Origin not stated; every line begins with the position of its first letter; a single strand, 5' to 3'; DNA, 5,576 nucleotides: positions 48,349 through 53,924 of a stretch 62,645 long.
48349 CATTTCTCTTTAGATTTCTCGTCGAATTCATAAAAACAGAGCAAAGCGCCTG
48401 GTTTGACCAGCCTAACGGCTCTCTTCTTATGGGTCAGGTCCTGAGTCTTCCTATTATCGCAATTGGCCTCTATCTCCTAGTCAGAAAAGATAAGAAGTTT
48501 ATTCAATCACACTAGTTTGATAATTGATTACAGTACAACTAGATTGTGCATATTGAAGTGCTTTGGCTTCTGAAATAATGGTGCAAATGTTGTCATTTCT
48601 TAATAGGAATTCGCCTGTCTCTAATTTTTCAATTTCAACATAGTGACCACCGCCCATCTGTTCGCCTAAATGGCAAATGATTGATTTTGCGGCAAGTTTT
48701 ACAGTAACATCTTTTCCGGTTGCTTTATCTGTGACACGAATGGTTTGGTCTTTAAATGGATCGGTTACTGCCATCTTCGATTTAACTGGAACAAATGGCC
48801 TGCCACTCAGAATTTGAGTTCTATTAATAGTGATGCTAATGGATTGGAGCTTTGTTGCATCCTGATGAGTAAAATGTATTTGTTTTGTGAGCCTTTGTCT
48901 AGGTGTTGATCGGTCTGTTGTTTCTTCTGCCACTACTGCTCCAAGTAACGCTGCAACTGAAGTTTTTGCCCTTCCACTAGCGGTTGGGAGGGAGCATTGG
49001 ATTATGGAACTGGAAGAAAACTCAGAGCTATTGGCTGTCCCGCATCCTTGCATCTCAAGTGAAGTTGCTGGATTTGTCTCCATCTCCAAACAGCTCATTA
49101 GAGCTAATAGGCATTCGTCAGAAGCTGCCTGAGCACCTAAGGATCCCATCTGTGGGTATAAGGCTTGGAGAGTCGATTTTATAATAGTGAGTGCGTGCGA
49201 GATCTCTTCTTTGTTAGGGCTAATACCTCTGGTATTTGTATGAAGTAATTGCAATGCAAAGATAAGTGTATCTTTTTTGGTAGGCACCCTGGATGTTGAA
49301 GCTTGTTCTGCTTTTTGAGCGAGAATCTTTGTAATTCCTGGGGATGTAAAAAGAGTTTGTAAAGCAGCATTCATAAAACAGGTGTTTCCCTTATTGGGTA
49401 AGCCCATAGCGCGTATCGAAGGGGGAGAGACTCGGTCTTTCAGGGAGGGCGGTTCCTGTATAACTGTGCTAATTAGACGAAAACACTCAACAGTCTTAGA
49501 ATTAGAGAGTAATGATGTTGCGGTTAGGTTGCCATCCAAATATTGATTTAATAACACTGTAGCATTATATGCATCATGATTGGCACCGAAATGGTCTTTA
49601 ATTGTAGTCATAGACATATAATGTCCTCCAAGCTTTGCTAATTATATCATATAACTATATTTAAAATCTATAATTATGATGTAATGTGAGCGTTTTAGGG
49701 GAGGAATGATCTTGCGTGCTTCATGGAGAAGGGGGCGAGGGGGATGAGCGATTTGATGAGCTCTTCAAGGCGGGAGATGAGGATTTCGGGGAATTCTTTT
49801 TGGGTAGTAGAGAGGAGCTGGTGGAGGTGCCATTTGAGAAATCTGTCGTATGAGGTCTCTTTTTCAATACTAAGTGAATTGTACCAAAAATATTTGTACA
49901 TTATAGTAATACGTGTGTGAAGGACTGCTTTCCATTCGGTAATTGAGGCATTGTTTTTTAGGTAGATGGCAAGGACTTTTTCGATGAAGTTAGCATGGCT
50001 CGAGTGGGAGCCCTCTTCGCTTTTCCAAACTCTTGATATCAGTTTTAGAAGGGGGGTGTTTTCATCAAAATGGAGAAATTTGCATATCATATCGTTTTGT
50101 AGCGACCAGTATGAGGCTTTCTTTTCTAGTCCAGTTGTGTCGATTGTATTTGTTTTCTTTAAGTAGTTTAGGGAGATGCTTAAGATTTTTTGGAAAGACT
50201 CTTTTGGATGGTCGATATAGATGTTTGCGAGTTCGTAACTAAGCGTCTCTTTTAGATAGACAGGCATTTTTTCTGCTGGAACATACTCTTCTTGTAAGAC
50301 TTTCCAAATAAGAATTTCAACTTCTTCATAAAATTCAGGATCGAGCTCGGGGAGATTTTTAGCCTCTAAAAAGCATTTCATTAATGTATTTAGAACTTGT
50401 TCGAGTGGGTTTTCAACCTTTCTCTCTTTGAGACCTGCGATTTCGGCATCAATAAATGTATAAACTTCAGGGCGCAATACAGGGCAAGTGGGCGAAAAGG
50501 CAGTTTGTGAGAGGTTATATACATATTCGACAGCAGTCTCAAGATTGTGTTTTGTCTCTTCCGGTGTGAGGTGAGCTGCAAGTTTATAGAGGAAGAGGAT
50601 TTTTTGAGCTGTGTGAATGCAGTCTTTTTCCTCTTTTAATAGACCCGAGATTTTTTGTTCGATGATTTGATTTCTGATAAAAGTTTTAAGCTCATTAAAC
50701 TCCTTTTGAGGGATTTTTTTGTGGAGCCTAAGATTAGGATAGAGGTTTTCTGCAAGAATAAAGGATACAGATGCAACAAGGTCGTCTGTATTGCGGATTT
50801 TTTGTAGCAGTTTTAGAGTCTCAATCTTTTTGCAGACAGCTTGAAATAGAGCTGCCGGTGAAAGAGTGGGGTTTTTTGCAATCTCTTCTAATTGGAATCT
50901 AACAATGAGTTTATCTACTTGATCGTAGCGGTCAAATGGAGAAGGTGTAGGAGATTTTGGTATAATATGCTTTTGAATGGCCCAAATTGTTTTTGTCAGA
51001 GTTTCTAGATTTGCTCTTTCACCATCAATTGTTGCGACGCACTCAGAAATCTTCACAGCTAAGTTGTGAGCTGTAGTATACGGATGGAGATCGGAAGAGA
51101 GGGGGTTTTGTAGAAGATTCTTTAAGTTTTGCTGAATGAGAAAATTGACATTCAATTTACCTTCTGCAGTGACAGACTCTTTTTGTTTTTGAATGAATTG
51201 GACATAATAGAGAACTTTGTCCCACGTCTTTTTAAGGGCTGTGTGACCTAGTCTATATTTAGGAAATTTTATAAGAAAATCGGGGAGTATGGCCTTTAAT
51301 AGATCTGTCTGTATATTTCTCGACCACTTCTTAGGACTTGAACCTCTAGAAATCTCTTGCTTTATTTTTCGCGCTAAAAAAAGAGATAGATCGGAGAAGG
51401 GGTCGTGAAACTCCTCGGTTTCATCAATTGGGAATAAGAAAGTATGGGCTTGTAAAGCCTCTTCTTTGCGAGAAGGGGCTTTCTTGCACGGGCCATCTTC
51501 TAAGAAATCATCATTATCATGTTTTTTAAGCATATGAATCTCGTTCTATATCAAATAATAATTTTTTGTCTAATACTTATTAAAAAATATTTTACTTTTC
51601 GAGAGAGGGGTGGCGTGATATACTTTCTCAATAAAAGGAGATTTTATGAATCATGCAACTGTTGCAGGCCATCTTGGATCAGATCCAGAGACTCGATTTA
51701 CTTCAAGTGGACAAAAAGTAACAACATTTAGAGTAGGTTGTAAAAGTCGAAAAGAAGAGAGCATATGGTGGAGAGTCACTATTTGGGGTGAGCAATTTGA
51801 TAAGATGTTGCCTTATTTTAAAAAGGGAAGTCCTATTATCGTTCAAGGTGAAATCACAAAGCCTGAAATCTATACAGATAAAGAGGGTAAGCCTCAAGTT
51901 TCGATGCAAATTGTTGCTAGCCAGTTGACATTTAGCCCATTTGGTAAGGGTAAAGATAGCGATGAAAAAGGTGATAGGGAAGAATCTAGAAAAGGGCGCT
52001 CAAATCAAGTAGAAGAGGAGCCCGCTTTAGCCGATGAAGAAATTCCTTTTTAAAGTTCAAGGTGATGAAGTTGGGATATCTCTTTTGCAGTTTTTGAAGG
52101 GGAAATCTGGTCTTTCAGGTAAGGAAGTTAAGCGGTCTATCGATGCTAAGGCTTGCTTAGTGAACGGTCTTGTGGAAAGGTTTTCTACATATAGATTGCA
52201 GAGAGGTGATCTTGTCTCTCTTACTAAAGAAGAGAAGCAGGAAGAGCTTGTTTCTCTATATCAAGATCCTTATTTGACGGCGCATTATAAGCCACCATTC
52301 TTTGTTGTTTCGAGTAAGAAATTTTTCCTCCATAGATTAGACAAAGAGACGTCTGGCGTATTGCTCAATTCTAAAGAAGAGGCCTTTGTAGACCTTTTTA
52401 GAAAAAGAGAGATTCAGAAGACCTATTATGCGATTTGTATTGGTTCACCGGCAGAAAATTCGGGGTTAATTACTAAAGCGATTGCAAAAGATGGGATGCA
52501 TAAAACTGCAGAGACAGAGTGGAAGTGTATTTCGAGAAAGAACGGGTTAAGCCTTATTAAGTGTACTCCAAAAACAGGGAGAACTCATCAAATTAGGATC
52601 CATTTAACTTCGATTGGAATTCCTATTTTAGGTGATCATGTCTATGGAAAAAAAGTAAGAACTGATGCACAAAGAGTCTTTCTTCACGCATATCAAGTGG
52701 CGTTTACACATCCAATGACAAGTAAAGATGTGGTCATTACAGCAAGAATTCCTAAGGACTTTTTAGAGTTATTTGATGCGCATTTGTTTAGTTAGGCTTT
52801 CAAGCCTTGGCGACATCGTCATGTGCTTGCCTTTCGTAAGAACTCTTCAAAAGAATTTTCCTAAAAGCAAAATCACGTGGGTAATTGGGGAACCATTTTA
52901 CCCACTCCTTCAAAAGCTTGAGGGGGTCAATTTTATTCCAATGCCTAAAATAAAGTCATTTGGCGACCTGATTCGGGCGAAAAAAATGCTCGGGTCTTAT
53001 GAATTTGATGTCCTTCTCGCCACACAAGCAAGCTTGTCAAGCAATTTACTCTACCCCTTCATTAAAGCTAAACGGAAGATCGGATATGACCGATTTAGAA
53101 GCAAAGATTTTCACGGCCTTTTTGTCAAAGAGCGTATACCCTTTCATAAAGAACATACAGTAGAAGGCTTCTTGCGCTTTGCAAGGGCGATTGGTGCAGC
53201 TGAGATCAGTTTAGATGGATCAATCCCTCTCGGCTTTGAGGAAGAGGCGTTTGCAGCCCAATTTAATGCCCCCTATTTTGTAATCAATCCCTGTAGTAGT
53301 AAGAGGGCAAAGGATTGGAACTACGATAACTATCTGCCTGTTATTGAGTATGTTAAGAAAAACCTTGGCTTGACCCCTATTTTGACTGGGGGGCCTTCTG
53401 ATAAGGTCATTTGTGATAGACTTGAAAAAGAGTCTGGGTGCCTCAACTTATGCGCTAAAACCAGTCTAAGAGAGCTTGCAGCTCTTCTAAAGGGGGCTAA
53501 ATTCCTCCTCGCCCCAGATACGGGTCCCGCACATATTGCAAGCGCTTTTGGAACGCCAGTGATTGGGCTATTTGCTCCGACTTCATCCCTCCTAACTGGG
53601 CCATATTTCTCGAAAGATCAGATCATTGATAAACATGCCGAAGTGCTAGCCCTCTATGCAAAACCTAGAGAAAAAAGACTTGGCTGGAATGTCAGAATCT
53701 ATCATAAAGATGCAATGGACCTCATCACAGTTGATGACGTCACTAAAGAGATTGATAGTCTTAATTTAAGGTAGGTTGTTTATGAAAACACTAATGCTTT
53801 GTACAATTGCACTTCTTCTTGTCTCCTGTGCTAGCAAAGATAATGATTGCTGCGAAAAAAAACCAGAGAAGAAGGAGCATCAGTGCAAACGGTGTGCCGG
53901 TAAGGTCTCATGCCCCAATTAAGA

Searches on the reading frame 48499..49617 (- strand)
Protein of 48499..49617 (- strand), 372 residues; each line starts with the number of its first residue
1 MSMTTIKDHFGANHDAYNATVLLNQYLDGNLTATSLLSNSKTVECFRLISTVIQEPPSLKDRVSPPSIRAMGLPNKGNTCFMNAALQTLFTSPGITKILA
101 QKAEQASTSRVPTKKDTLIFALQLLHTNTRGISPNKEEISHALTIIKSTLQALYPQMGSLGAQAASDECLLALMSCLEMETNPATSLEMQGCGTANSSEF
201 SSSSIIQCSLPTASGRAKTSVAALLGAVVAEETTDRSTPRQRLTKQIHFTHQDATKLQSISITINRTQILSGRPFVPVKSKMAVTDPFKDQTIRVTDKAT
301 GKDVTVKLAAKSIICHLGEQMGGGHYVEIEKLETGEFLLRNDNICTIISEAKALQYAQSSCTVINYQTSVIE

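Call 32: search_protein_families(library=pfam, proteins=[window:48499-49617:-], max_evalue=0.00001)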
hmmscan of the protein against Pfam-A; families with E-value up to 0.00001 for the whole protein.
window:48499-49617:- (372 aa): 1 family
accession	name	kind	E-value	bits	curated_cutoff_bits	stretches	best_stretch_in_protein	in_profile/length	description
PF00443.35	UCH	-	1.2e-18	68.1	23.9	1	72-353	2-243/254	Ubiquitin carboxyl-terminal hydrolase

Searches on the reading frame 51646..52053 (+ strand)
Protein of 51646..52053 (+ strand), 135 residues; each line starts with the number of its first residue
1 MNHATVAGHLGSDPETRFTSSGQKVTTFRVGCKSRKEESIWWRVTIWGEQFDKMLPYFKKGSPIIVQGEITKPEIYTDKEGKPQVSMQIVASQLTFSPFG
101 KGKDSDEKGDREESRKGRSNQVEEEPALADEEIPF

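Call 32: search_protein_families(library=pfam, proteins=[window:51646-52053:+], max_evalue=0.00001)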
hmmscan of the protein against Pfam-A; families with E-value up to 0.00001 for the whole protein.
window:51646-52053:+ (135 aa): 1 family
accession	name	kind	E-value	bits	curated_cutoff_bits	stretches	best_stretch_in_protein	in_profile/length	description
PF00436.31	SSB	-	4.3e-21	75.4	26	1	1-96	1-103/104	Single-strand binding protein family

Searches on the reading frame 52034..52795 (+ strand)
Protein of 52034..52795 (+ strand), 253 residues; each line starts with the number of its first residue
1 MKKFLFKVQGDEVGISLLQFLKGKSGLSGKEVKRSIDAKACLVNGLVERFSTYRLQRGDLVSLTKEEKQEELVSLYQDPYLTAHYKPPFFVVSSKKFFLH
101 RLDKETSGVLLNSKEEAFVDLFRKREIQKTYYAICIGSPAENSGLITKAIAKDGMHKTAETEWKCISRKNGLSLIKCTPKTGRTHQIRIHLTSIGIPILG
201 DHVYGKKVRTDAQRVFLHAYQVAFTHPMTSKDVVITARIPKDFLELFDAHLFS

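Call 32: search_protein_families(library=pfam, proteins=[window:52034-52795:+], max_evalue=0.00001)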
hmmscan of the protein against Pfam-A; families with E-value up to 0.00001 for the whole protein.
window:52034-52795:+ (253 aa): 1 family
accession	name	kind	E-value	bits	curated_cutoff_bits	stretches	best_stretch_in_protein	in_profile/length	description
PF00849.27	PseudoU_synth_2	-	1e-21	78.2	26.8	1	96-192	39-151/152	RNA pseudouridylate synthase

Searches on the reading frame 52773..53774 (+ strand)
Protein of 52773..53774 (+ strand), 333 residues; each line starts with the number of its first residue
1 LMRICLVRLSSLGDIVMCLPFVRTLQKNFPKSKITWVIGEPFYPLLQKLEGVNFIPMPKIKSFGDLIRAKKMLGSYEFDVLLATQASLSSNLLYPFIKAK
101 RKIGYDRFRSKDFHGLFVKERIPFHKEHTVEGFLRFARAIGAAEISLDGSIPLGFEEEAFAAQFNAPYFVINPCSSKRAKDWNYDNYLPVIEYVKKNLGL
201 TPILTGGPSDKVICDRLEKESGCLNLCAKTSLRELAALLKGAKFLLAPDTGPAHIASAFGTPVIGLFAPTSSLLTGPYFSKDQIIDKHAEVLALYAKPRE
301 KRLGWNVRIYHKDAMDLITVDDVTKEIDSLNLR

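Call 32: search_protein_families(library=pfam, proteins=[window:52773-53774:+], max_evalue=0.00001)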
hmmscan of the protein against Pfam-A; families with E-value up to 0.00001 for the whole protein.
window:52773-53774:+ (333 aa): 1 family
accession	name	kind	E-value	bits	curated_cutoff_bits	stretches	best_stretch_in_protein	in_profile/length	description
PF01075.23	Glyco_transf_9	-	8.9e-41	140.3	22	1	68-288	3-230/247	Glycosyltransferase family 9 (heptosyltransferase)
